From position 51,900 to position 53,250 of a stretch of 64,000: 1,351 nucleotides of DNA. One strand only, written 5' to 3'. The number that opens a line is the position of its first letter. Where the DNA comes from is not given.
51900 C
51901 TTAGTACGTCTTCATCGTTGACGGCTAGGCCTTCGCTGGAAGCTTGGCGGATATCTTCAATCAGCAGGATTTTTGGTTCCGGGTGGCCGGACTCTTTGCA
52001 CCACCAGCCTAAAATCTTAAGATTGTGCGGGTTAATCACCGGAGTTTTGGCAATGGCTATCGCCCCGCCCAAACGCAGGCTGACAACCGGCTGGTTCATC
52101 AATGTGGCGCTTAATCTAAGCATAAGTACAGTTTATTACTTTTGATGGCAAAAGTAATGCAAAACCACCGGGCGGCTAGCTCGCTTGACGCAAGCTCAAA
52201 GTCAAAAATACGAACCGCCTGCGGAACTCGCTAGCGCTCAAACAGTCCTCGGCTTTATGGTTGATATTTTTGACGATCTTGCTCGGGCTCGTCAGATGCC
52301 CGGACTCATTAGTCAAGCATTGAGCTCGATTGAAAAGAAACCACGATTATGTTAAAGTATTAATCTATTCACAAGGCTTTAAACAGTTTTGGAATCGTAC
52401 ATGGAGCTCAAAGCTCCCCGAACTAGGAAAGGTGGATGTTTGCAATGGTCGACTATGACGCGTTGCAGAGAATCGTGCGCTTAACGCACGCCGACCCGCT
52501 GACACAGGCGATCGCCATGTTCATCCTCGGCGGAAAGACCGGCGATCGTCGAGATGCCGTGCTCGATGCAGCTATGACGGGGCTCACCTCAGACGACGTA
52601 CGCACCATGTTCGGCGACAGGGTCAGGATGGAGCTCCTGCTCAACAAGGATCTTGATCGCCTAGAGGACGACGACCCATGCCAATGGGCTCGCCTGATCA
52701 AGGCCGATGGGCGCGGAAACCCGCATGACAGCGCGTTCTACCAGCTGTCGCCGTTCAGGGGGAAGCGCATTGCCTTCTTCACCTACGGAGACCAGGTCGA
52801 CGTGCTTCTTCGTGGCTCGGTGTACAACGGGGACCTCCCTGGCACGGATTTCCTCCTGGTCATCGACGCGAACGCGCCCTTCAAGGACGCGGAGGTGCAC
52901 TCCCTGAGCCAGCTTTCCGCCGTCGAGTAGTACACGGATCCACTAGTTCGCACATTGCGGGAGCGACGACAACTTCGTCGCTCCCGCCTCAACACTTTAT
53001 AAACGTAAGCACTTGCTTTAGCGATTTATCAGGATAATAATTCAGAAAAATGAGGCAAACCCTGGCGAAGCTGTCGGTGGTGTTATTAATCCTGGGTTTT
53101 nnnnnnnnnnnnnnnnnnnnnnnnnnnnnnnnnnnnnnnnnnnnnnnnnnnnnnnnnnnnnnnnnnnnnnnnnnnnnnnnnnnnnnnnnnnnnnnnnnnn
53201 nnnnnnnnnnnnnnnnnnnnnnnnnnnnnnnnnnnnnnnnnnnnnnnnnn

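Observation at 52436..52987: High-GC island 4: cytoplasmic 164-aa protein on the plus strand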

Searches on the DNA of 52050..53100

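Call 23: search_rna_families(source=window, start=52050, end=53100, threshold=evalue, max_evalue=5)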
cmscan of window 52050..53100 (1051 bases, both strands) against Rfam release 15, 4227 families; matches with E-value up to 5: 2.
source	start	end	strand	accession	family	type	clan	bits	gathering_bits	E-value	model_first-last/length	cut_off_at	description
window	52956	53008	+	RF03536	Flavi_TBFV_xrRNA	Cis-reg;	-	15.8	46.5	2.8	1-89/89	no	Tick-borne Flavivirus exoribonuclease-resistant RNA element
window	52957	52987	-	RF02226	sX7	Gene; sRNA;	-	15.7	55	3.3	13-47/95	no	Xanthomonas sRNA sX7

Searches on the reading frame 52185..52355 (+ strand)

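Call 51: search_protein_families(library=pfam, proteins=[window:52185-52355:+], max_evalue=1)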
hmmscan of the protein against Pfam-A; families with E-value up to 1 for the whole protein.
window:52185-52355:+ (56 aa): 2 families
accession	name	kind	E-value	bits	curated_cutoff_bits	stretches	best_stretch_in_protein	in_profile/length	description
PF24856.1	AraA_central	-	0.13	13.1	24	1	25-47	99-121/148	L-arabinose isomerase central domain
PF16632.10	Caskin-tail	-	0.17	12.7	35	1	7-33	28-55/63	C-terminal region of Caskin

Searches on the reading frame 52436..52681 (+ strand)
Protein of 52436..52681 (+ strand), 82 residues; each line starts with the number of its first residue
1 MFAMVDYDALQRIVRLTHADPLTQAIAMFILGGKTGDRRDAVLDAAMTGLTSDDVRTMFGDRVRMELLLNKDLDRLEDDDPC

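Call 93: predict_structure(protein=window:52436-52681:+)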
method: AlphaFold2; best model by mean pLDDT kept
length: 82 residues; sequences in the alignment: 1
mean_pLDDT: 50.3   pTM: 0.27
mean pLDDT of the five models: 50.3, 49.8, 49.2, 48.9, 46.7
residues with pLDDT >= 90: 0; 70-90: 0; 50-70: 53; < 50: 29
segments of 3 or more residues with pLDDT < 50: 1-5, 62-82
pLDDT, mean of each block of 10 residues (from residue 1): 47 53 57 53 52 55 46 43 34
secondary structure, 60 per line:
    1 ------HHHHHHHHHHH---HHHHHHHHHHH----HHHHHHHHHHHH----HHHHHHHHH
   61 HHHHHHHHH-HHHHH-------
elements in order: H7-17 H21-31 H36-47 H52-69 H71-75
